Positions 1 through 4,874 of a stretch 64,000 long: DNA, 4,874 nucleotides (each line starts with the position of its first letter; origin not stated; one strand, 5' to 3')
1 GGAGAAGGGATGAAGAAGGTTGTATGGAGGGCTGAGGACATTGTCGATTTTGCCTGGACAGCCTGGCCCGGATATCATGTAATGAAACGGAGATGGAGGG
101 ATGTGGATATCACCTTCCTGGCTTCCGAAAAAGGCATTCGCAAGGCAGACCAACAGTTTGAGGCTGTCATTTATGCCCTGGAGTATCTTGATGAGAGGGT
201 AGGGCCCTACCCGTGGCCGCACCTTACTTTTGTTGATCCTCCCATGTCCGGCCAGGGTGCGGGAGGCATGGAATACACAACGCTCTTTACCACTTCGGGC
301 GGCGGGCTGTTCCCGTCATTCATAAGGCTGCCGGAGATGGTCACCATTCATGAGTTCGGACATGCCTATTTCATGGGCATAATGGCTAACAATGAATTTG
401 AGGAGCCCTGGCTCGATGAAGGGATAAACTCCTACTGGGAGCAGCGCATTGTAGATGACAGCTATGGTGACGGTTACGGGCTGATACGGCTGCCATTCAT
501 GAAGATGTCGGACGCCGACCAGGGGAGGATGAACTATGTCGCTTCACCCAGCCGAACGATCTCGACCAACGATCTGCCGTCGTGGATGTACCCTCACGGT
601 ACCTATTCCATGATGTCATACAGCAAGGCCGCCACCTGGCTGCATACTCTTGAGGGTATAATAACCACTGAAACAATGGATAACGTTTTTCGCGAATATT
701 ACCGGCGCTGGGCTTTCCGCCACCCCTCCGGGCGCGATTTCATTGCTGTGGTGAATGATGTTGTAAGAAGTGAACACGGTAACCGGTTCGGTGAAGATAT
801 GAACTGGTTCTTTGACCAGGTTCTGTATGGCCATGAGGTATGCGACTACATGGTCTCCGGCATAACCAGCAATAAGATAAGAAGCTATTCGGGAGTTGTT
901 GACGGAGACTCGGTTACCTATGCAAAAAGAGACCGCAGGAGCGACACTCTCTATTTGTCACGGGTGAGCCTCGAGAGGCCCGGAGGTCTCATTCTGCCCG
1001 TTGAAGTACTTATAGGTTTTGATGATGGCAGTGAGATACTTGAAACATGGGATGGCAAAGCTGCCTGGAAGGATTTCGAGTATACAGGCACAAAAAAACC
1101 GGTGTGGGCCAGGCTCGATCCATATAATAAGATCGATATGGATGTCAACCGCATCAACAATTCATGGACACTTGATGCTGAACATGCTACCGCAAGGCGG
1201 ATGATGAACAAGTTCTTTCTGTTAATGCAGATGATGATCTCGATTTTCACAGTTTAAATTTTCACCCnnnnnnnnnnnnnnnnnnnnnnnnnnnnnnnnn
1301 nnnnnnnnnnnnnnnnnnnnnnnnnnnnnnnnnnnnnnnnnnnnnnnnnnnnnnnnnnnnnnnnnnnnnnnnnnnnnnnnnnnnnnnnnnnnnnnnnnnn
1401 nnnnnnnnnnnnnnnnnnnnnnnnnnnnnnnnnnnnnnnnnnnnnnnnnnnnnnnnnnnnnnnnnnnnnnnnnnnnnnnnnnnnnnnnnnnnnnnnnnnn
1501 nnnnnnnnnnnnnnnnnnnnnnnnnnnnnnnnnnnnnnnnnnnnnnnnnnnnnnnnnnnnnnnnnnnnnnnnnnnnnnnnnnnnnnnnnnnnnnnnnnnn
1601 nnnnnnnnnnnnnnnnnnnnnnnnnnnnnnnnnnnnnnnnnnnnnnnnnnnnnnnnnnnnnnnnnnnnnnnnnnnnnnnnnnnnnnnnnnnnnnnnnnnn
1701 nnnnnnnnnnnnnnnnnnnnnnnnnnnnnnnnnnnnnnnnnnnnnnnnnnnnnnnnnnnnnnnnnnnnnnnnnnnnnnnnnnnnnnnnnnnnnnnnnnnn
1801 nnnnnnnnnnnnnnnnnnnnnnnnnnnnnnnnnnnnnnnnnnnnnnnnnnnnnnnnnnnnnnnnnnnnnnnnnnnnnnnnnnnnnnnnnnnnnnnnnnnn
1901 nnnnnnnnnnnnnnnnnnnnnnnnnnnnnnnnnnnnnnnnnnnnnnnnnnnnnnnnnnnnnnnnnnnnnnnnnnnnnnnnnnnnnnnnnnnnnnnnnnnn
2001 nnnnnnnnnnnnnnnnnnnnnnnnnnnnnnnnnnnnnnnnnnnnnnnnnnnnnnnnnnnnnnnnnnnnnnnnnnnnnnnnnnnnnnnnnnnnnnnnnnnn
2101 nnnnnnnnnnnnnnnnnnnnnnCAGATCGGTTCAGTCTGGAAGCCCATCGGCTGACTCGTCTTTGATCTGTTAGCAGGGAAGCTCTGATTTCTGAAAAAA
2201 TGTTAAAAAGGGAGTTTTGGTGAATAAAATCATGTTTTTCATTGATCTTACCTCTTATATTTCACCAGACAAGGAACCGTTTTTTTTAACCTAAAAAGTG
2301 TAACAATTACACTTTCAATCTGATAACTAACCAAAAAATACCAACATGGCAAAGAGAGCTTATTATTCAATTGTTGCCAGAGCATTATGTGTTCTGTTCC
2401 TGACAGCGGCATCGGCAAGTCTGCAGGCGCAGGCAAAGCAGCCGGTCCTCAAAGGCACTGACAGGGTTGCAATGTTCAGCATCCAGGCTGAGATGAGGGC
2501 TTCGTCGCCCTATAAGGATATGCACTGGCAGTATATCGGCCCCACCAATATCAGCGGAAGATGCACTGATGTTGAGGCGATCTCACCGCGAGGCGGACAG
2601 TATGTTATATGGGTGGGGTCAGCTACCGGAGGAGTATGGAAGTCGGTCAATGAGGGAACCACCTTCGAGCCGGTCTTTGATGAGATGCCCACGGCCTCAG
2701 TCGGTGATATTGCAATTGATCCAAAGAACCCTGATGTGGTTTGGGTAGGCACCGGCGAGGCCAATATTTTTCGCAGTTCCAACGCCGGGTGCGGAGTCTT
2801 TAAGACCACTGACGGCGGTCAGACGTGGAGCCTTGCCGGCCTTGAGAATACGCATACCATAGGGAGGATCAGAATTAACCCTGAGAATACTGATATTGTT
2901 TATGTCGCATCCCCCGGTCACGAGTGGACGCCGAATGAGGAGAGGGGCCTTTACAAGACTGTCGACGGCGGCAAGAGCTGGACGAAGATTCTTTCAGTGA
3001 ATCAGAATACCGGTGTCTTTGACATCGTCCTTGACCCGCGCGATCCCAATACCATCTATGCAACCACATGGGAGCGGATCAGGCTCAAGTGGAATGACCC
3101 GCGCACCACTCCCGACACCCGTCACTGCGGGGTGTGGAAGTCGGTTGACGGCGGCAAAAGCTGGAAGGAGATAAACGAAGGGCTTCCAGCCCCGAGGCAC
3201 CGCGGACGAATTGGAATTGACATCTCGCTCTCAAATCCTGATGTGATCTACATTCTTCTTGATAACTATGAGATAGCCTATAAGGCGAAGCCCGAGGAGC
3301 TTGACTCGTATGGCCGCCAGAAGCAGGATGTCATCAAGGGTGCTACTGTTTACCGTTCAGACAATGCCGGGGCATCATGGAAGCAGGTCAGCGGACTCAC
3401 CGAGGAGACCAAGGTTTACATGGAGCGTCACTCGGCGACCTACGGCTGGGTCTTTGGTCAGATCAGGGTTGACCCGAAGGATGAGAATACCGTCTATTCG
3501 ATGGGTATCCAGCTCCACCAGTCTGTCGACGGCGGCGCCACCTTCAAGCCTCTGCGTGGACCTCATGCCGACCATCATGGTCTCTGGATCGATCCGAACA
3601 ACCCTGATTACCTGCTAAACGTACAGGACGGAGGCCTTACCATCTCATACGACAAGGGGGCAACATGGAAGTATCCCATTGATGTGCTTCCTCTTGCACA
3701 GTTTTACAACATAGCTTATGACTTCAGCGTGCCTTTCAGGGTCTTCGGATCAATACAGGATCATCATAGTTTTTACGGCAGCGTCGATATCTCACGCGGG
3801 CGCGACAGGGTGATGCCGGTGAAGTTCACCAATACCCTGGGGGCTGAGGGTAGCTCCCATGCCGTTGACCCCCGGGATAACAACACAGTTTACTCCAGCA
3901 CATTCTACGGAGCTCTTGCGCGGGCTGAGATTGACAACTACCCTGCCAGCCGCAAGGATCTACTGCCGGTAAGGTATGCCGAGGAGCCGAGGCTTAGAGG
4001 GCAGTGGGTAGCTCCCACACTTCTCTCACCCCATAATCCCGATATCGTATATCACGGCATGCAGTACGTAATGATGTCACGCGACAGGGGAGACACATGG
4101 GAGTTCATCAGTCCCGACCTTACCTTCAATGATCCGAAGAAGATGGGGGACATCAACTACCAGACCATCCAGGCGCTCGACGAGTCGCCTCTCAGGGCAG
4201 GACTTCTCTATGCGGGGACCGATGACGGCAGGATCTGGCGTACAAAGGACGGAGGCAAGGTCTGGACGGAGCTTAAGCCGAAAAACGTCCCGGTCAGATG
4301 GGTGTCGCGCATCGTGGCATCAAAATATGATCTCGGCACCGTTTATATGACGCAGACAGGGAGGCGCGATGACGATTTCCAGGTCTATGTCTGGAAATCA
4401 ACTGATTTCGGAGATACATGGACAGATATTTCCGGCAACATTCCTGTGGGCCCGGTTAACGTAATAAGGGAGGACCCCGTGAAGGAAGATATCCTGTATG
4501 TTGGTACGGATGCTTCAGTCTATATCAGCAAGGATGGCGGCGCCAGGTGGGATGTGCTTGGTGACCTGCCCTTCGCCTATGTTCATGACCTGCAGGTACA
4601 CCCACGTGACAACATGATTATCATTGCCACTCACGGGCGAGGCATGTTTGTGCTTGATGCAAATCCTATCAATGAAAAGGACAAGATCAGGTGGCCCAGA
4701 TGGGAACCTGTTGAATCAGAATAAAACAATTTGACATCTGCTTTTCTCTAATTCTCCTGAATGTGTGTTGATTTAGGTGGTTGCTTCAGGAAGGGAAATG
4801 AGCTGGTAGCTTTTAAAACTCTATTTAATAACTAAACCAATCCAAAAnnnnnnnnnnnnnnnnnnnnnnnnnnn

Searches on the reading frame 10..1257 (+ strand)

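Call 70: search_protein_families(library=pfam, proteins=[window:10-1257:+], max_evalue=0.00001)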
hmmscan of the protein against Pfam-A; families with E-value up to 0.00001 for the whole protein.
window:10-1257:+ (415 aa): 1 family
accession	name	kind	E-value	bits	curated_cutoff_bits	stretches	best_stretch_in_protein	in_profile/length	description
PF01433.26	Peptidase_M1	-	1.9e-14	54.3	27.7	1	51-268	4-215/218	Peptidase family M1 domain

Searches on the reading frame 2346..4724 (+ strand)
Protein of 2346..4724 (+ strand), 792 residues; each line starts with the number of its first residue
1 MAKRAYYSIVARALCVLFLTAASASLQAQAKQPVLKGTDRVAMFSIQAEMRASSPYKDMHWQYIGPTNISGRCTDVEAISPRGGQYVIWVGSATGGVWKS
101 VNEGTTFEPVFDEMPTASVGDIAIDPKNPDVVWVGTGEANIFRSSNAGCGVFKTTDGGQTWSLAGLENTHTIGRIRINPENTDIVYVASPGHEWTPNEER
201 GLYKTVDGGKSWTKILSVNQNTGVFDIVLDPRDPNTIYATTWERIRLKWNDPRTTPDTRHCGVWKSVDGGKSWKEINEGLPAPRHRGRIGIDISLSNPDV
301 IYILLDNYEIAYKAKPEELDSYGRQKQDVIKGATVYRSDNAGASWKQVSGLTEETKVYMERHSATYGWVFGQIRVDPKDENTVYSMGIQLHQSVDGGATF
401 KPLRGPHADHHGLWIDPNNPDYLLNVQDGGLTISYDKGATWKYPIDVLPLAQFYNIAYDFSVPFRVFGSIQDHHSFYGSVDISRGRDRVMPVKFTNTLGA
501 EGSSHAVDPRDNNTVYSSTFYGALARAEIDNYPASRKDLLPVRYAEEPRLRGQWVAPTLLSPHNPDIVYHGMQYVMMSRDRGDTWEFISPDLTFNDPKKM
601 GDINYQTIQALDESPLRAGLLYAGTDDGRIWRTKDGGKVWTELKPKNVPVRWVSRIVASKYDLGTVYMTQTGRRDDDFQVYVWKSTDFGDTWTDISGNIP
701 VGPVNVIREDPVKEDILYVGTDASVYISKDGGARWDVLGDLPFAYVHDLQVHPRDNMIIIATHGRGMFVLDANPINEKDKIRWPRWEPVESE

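Call 70: search_protein_families(library=pfam, proteins=[window:2346-4724:+], max_evalue=0.00001)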
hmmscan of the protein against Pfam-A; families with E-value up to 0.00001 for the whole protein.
window:2346-4724:+ (792 aa): 2 families
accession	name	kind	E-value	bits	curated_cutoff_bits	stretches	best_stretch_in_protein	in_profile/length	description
PF15902.12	Sortilin-Vps10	-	2.7e-33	115.9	33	3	151-279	3-115/446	Sortilin, neurotensin receptor 3,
PF02012.26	BNR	-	4.3e-12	44.5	27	0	153-163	2-12/12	BNR/Asp-box repeat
